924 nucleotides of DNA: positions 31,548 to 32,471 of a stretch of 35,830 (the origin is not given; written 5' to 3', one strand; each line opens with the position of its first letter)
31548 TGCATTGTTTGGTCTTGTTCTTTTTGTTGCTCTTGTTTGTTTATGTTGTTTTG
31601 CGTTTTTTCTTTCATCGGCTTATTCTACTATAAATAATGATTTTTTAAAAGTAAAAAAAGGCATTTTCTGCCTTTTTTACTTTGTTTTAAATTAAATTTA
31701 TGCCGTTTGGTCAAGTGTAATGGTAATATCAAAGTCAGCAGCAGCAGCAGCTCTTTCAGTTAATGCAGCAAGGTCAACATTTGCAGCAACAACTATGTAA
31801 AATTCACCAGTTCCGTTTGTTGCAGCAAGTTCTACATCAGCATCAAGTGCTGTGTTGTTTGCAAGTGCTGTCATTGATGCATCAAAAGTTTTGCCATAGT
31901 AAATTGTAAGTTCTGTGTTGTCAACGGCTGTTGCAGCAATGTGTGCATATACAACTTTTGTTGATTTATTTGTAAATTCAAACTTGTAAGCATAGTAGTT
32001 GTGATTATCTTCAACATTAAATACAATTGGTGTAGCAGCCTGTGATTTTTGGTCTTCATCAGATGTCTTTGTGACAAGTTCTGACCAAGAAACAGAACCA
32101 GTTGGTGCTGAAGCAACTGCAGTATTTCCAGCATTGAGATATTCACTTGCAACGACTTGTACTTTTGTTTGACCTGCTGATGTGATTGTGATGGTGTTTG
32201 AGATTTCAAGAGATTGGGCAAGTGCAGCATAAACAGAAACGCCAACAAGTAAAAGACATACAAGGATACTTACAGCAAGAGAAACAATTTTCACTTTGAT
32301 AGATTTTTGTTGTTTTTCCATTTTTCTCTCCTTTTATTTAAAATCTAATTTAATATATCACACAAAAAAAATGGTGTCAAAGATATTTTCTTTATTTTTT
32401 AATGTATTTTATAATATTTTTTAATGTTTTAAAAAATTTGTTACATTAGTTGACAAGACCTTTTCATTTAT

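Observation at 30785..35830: SipW-type peptidase, two paralogous small secreted proteins and a giant GLUG-repeat protein: a candidate uncharacterised surface-fibre/adhesin system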

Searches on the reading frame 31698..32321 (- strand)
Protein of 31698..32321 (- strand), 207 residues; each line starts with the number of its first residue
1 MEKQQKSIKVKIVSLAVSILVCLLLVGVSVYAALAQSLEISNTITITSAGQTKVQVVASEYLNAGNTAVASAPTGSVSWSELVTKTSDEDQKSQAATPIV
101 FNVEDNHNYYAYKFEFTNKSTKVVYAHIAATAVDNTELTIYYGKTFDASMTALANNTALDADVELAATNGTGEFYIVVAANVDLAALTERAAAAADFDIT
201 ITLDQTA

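Call 5: search_protein_families(library=pfam, proteins=[window:31698-32321:-], max_evalue=1)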
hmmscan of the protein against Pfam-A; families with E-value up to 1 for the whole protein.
window:31698-32321:- (207 aa): 2 families
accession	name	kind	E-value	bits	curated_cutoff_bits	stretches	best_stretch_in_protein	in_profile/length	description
PF14401.11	RLAN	-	0.085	13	25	1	93-155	42-104/150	RimK-like ATPgrasp N-terminal domain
PF14874.12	PapD-like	-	0.12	13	27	1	106-178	18-86/102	Flagellar-associated PapD-like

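Call 6: search_protein_families(library=ncbifam, proteins=[window:31698-32321:-], max_evalue=1)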
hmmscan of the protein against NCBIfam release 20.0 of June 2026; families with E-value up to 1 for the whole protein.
window:31698-32321:- (207 aa): 0 families

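Call 11: find_homologous_proteins(query=window:31698-32321:-, max_evalue=0.01)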
Query window:31698-32321:- (207 aa): 31 proteins with E <= 0.01 among 372 candidates.
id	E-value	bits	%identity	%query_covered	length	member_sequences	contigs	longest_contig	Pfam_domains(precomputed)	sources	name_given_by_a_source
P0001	6.9e-112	389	94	100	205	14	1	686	-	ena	-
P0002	1.2e-70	255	62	100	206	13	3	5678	-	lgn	-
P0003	1.2e-69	252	63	100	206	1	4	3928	-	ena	-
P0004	4.8e-67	243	61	100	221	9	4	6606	-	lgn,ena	-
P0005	5.8e-67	243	61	100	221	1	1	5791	-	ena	-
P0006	1.2e-66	242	61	100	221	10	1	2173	-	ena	-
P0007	2.8e-66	241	61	100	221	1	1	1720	-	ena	-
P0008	3.4e-66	241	61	100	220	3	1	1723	-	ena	-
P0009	3.6e-66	241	62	100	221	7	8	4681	-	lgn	-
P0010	3.9e-66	240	61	100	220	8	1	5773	-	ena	-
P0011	5.7e-66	240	61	100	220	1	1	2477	-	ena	-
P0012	9.9e-66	239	61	100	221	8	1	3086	-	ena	-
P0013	3.0e-65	238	60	100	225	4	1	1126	-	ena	-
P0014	2.2e-64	235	60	100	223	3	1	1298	-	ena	-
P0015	1.7e-63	232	58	99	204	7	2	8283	-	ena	-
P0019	1.6e-61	225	58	100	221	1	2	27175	-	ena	-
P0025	1.1e-34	138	47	97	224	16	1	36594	-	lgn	-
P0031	3.3e-15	75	38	79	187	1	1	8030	-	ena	-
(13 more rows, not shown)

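Call 13: find_encoding_contigs(protein=P0025, flank=10000, max_places=3)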
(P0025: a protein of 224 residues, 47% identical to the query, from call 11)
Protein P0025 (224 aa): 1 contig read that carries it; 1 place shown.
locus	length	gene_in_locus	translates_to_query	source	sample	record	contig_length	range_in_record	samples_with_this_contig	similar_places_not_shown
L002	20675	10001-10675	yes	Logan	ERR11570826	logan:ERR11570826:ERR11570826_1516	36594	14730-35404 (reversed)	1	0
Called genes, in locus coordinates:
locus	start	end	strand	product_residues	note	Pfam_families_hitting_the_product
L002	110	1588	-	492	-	-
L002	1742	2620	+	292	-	PF07523:Big_3 (weak)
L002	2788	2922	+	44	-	PF00468:Ribosomal_L34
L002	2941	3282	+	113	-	PF00825:Ribonuclease_P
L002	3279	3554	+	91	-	PF01809:YidD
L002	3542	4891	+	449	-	PF02096:60KD_IMP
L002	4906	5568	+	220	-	PF14804:Jag_N, PF13083:KH_KhpA-B, PF01424:R3H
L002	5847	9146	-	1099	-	PF05342:Peptidase_M26_N (faint)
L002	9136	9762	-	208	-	-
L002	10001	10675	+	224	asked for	-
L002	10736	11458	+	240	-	-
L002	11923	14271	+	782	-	-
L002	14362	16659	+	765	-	PF19732:SpoIIE_N, PF07228:SpoIIE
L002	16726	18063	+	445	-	PF01171:ATP_bind_3, PF11734:TilS_C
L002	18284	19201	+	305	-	-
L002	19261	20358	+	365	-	PF13793:Pribosyltran_N, PF00156:Pribosyltran, PF14572:Pribosyl_synth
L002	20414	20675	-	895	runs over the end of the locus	PF00690:Cation_ATPase_N, PF00122:E1-E2_ATPase, PF00702:Hydrolase, PF13246:Cation_ATPase, PF08282:Hydrolase_3 (faint), PF00689:Cation_ATPase_C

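Call 14: find_encoding_contigs(protein=P0019, flank=10000, max_places=3)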
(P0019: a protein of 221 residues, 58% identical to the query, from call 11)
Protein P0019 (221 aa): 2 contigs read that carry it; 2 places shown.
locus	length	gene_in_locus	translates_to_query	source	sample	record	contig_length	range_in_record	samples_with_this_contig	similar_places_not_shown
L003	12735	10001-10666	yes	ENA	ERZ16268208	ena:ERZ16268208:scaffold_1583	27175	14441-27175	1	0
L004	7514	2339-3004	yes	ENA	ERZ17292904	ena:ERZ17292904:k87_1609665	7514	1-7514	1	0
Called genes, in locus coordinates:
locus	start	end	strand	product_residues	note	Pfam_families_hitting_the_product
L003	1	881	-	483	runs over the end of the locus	PF02446:Glyco_hydro_77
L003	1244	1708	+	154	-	PF12802:MarR_2 (weak)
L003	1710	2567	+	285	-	PF02645:DegV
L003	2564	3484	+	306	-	PF09989:DUF2229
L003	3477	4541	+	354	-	PF09989:DUF2229 (faint), PF06050:HGD-D (weak)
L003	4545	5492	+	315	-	PF01869:BcrAD_BadFG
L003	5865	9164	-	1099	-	-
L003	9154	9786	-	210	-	-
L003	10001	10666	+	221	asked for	-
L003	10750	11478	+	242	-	-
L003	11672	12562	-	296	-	PF00248:Aldo_ket_red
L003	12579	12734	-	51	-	?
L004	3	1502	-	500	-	?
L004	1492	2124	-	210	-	-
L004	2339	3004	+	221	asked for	-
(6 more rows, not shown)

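Call 15: find_encoding_contigs(protein=P0031, flank=10000, max_places=3)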
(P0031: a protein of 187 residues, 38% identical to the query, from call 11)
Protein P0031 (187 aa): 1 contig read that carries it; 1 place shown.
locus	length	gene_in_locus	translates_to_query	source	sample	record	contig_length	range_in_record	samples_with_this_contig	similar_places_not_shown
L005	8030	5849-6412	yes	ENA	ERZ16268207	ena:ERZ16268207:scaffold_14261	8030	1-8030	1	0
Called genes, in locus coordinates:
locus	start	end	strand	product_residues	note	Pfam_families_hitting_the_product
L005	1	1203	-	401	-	?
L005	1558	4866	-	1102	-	-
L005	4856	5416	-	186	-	-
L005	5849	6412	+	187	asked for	-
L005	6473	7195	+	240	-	-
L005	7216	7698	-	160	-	PF00583:Acetyltransf_1, PF13673:Acetyltransf_10, PF13508:Acetyltransf_7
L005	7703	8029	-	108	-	?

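Call 25: predict_structure(alignment_id=A2)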
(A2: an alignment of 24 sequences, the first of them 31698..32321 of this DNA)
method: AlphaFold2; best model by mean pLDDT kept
length: 207 residues; sequences in the alignment: 24
mean_pLDDT: 88.2   pTM: 0.79
mean pLDDT of the five models: 88.2, 87.4, 85.7, 85.3, 85.2
residues with pLDDT >= 90: 136; 70-90: 45; 50-70: 26; < 50: 0
segments of 3 or more residues with pLDDT < 50: none
pLDDT, mean of each block of 10 residues (from residue 1): 60 80 68 68 92 95 95 95 96 94 93 98 96 89 96 93 95 97 85 78 90
secondary structure, 60 per line:
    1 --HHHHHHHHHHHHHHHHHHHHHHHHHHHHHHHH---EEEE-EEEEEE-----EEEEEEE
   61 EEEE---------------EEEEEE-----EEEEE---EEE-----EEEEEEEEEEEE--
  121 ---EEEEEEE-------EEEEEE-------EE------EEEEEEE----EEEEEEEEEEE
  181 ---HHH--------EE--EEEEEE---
elements in order: H3-34 E38-41 E43-48 E54-64 E80-85 E91-95 E99-101 E107-118 E124-130 E138-143 E159-165 E170-180 E199-204

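Call 26: search_protein_families(library=pfam, proteins=[L003:5865-9164:-, L002:5847-9146:-, L002:11923-14271:+], max_evalue=10)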
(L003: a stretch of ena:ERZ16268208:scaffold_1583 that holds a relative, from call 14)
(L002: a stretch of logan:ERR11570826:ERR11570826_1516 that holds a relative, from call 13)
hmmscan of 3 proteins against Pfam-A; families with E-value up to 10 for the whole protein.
L003:5865-9164:- (1099 aa): 1 family
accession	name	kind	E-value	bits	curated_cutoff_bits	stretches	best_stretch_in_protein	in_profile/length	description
PF16967.11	TcfC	-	0.011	15.7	29.4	1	703-753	7-57/68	E-set like domain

L002:5847-9146:- (1099 aa): 3 families
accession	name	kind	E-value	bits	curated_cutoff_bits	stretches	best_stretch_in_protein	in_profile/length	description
PF05342.19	Peptidase_M26_N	-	6.8e-08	32.5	27.7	2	826-897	181-248/250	M26 IgA1-specific Metallo-endopeptidase N-terminal region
PF13620.12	CarboxypepD_reg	-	0.036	14.8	32.3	1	733-770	36-73/82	Carboxypeptidase regulatory-like domain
PF07581.17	Glug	-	0.79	10.7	20.5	6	564-585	1-22/28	The GLUG motif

L002:11923-14271:+ (782 aa): 3 families
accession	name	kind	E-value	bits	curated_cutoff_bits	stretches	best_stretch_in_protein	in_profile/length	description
PF02674.22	Colicin_V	-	3.9e-05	24.1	29.3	1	15-185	4-124/144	Colicin V production protein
PF21499.3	DYN1_lid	-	0.045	14.4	27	1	626-674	83-129/136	DYN1, AAA+ ATPase lid domain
PF04932.20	Wzy_C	-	4.2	7.6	31.7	0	15-64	18-67/149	O-Antigen ligase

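Call 27: search_solved_structures(query=L003:5865-9164:-, max_evalue=1)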
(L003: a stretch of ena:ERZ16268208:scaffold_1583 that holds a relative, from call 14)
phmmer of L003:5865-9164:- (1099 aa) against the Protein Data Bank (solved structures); distinct sequences matched with E-value up to 1: 2.
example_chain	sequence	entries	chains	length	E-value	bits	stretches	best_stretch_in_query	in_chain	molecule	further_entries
6zl6_A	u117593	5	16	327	0.12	13.7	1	694-785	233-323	Epimerase domain-containing protein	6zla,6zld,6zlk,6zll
6zlj_A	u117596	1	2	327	0.12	13.7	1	694-785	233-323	Epimerase domain-containing protein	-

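Call 29: fold_search(model_id=the predicted structure, library=pdb)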
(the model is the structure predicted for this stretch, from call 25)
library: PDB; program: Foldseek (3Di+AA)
matches with E <= 10: 1863; with E <= 0.001: 66
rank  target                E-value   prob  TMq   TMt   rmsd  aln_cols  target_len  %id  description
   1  3ml6_F                1.8e-05  0.66  0.23  0.15  23.3       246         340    7  a complex between Dishevelled2 and clathrin adaptor AP-2 (released 2010-08-11)
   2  3ml6_A                1.9e-05  0.80  0.25  0.16  23.4       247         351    4  a complex between Dishevelled2 and clathrin adaptor AP-2 (released 2010-08-11)
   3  6n0a_B                1.9e-05  0.25  0.15  0.13  25.3       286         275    5  Structure of the major pilin protein (T-18.1) from Streptococcus pyogenes serotype MGAS8232 (released 2019-04-17)
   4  3ml6_C                2.5e-05  0.69  0.24  0.16  22.4       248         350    5  a complex between Dishevelled2 and clathrin adaptor AP-2 (released 2010-08-11)
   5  5wrk_A                3.4e-05  0.72  0.25  0.22  23.6       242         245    6  Mu2 subunit of the clathrin adaptor complex AP2 in complex with IRS-1 Y608 peptide (released 2017-12-06)
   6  2pr9_A                3.4e-05  0.47  0.21  0.18  24.6       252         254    6  Mu2 adaptin subunit (AP50) of AP2 adaptor (second domain), complexed with GABAA receptor-gamma2 subunit-derived intern (released 2008-03-18)
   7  5nzu_MODEL_1_D        4.9e-05  0.75  0.26  0.14  27.6       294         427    8  The structure of the COPI coat linkage II (released 2017-06-28)
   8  3ml6_E                4.9e-05  0.60  0.23  0.15  23.4       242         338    7  a complex between Dishevelled2 and clathrin adaptor AP-2 (released 2010-08-11)
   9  1h6e_A                4.9e-05  0.47  0.22  0.21  23.6       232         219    6  MU2 ADAPTIN SUBUNIT (AP50) OF AP2 ADAPTOR (SECOND DOMAIN), COMPLEXED WITH CTLA-4 INTERNALIZATION PEPTIDE TTGVYVKMPPT (released 2001-11-28)
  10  7oiq_AAA              5.3e-05  0.51  0.23  0.19  24.5       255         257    5  Crystal structure of AP2 Mu2 in complex with FCHO2 WxxPhi motif (C2 crystal form) (released 2022-06-01)
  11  6bnt_A                5.7e-05  0.51  0.22  0.19  24.0       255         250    5  Crystal structure of AP2 mu1 adaptin C-terminal domain with IRS-1 peptide (released 2018-11-21)
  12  7oiq_BBB              6.6e-05  0.44  0.21  0.18  23.4       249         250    5  Crystal structure of AP2 Mu2 in complex with FCHO2 WxxPhi motif (C2 crystal form) (released 2022-06-01)
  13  5fpi_A                6.6e-05  0.44  0.21  0.18  23.9       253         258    6  Mu2 adaptin subunit of the AP2 adaptor (C-terminal domain) complexed with Integrin alpha4 internalisation peptide QYKS (released 2016-01-20)
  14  2zxq                  7.6e-05  0.38  0.19  0.06  16.4       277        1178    8  Crystal structure of endo-alpha-N-acetylgalactosaminidase from Bifidobacterium longum (EngBF) (released 2009-06-16)
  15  6vls_B                9.5e-05  0.38  0.19  0.06  27.1       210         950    7  Structure of C-terminal fragment of Vip3A toxin (released 2020-07-22)
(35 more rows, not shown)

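Call 31: find_related_loci(query=A2, collection=genome_contigs, flank=8000)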
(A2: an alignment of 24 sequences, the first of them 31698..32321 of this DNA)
Query A2 (207 aa) in genome_contigs; peptide patterns used: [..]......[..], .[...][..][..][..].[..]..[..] (x = any residue, [..] = any of these).
55 stretches matched a pattern; 6 encode a relative of the query (tblastn E <= 1e-3); 6 distinct loci.
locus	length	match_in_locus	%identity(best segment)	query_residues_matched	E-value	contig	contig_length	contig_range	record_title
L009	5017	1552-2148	63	7-207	9e-71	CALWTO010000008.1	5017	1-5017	MAG: uncultured Clostridia bacterium isolate E19__bin314 genome assembly, contig: E19__k127_7796618, whole genome shotgu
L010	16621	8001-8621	54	1-207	2e-69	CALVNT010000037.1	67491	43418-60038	MAG: uncultured Clostridia bacterium isolate E03__bin334 genome assembly, contig: E03__k127_2076937, whole genome shotgu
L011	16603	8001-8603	58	3-205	6e-69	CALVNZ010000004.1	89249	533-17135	MAG: uncultured Clostridia bacterium isolate BRZ_GC__bin72 genome assembly, contig: BRZ_GC__NODE_413_length_89249_cov_24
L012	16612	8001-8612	54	1-205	3e-63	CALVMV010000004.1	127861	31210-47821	MAG: uncultured Clostridia bacterium isolate BRZ_BA__bin78 genome assembly, contig: BRZ_BA__NODE_244_length_127861_cov_1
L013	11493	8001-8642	47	7-207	6e-47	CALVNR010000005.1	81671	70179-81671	MAG: uncultured Clostridia bacterium isolate BRZ_QS__bin44 genome assembly, contig: BRZ_QS__NODE_222_length_81671_cov_21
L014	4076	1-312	62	108-207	6e-33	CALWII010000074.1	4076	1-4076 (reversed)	MAG: uncultured Clostridia bacterium isolate E27__bin311 genome assembly, contig: E27__k127_1897998, whole genome shotgu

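Call 51: search_protein_representatives(alignment_id=A5)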
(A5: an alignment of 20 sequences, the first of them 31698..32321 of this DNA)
Query: 20 sequences, 211 profile positions. Proteins with E-value up to 0.001 (for the whole library): 79; up to 1e-10: 43; up to 1e-30: 12. The best 79 are listed.
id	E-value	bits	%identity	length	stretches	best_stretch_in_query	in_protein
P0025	4.8e-82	290.9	-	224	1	1-210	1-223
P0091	1.5e-67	243.6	-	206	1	1-211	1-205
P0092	7.0e-66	238.1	-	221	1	1-211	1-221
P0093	2.0e-64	233.3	-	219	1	2-211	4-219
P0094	3.2e-64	232.7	-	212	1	2-211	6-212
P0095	2.0e-56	207.2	-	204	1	3-210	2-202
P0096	1.6e-50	187.9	-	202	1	1-207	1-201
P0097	2.7e-42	161.1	-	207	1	4-207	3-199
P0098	3.0e-41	157.6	-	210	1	4-207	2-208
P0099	1.8e-38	148.6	-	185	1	21-208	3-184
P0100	9.0e-38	146.3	-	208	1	5-208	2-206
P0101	7.9e-31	123.6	-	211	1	2-209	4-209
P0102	1.9e-30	122.3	-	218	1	2-206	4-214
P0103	2.7e-29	118.6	-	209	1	6-207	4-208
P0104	8.3e-28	113.7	-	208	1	3-209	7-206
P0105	5.6e-27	111.0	-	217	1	1-207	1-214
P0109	9.6e-25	103.7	-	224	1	4-207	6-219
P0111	2.9e-22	95.6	-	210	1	3-205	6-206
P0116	1.0e-20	90.5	-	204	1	6-207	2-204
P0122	4.7e-17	78.6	-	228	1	3-207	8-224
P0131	4.6e-12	62.3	-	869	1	10-208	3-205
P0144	3.0e-06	43.3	-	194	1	8-149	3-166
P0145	3.1e-06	43.2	-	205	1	9-184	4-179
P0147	6.2e-06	42.2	-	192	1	9-188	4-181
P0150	1.7e-05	40.8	-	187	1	9-189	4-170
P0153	5.5e-05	39.2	-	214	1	9-208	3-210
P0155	9.0e-05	38.5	-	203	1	8-177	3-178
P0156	9.2e-05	38.4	-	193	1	9-164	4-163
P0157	1.2e-04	38.1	-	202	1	9-131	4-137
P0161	3.2e-04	36.6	-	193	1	9-162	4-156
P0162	4.6e-04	36.1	-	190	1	9-161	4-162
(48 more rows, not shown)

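Call 53: search_protein_families(library=pfam, alignment_id=A7, max_evalue=0.01)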
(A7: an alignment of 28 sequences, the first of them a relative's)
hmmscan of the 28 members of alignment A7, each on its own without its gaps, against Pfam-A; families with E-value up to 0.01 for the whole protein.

A. member 1, P0133 (195 aa): 1 family
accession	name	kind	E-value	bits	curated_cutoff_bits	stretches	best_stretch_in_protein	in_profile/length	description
PF09478.16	CBM49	-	0.00012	22.8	23.4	1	100-136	12-49/80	Carbohydrate binding domain CBM49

B. families by the number of members that match (of 28 scanned): 15 families
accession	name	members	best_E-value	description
PF19407.5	DUF5979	1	3.5e-81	Domain of unknown function (DUF5979)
PF24547.1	DUF7601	1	7.8e-36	Domain of unknown function (DUF7601)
PF13306.12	LRR_5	1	9.4e-27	BspA type Leucine rich repeat region (6 copies)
PF17802.7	SpaA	1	4.3e-11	Prealbumin-like fold domain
PF19789.6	DUF6273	1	8.2e-11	Domain of unknown function (DUF6273)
PF24514.1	SpaA_4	1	1.9e-10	Prealbumin-like fold domain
PF25486.1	DUF7909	1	1.9e-08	Domain of unknown function (DUF7909)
PF12019.13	GspH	1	2.2e-08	Type II transport protein GspH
PF03724.22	META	1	5e-07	META domain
PF13855.12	LRR_8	1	5.4e-06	Leucine rich repeat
PF09478.16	CBM49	1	0.00012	Carbohydrate binding domain CBM49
PF20187.3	DUF6550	1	0.0018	Family of unknown function (DUF6550)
PF09294.16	Interfer-bind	1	0.0033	Interferon-alpha/beta receptor, fibronectin type III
PF24527.1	Ig-like_Pom152_9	1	0.0045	Nucleoporin pom152-like, ninth immunoglobulin-like domain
PF16729.10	DUF5067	1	0.0067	Domain of unknown function (DUF5067)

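Call 54: search_protein_families(library=ncbifam, alignment_id=A7, max_evalue=0.01)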
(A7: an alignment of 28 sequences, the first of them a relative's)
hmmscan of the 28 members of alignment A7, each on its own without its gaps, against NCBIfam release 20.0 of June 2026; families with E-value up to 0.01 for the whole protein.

A. member 1, P0133 (195 aa): 0 families

B. families by the number of members that match (of 28 scanned): 8 families
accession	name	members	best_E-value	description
NF053819.1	EF0750_LPXTG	7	0.00024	EF2685/EF0750 family sortase-dependent surface protein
NF045517.1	halo_surf_dom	1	0.0019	BGTF surface domain-containing protein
NF041825.1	hydrophobin_BslA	1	0.0023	biofilm surface layer hydrophobin BslA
TIGR00926.1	2A1704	1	0.0031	oligopeptide:H+ symporter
NF053614.1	AfsKbindKbpAStmc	1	0.0035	AfsK-binding protein KbpA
NF009650.0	PRK13183.1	1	0.0045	photosystem II reaction center protein PsbN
NF005078.0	PRK06505.1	1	0.0047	enoyl-ACP reductase FabI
NF033483.0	PknB_PASTA_kin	1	0.0082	Stk1 family PASTA domain-containing Ser/Thr kinase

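Call 59: search_solved_structures(query=A8, max_evalue=10)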
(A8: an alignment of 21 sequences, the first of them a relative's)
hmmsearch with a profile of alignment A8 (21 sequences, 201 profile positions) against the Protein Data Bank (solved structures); distinct sequences matched with E-value up to 10: 3.
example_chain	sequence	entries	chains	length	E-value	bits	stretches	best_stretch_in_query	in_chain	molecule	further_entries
4eae_A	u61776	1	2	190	0.075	16.3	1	81-127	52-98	Lmo1068 protein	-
9n2x_A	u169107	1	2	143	0.12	15.6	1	60-176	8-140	LM1841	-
8v2b_C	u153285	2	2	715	0.15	15.3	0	105-180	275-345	Oncostatin-M-specific receptor subunit beta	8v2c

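Call 60: find_encoding_contigs(protein=P0145, flank=8000, max_places=4)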
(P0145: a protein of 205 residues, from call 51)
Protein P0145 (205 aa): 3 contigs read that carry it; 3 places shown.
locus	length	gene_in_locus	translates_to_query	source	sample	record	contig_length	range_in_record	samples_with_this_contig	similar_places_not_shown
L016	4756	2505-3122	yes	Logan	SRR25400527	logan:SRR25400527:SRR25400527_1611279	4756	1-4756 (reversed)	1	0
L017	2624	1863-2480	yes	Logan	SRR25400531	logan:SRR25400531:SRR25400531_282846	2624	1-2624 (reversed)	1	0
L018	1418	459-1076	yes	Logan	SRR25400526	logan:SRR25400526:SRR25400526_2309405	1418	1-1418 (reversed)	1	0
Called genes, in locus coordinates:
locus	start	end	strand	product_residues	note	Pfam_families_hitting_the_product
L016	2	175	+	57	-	?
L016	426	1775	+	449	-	-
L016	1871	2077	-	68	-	PF13560:HTH_31, PF12844:HTH_19, PF01381:HTH_3, PF13443:HTH_26 (weak)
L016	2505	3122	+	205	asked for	-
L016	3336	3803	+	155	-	PF01327:Pep_deformylase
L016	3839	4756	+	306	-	?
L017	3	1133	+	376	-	?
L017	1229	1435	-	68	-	PF13560:HTH_31, PF12844:HTH_19, PF01381:HTH_3, PF13443:HTH_26 (weak)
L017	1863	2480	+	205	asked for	-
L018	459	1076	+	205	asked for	-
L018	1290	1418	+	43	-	?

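Call 61: find_encoding_contigs(protein=P0131, flank=8000, max_places=3)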
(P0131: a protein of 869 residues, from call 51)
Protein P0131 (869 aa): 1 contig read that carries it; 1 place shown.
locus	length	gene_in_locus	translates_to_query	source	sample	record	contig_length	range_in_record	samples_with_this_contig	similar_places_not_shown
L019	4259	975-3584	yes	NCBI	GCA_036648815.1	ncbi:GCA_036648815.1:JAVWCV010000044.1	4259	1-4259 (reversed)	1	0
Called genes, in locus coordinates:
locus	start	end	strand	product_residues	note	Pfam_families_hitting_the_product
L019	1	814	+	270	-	?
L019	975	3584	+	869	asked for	PF13306:LRR_5, PF13855:LRR_8 (faint)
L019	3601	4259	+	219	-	?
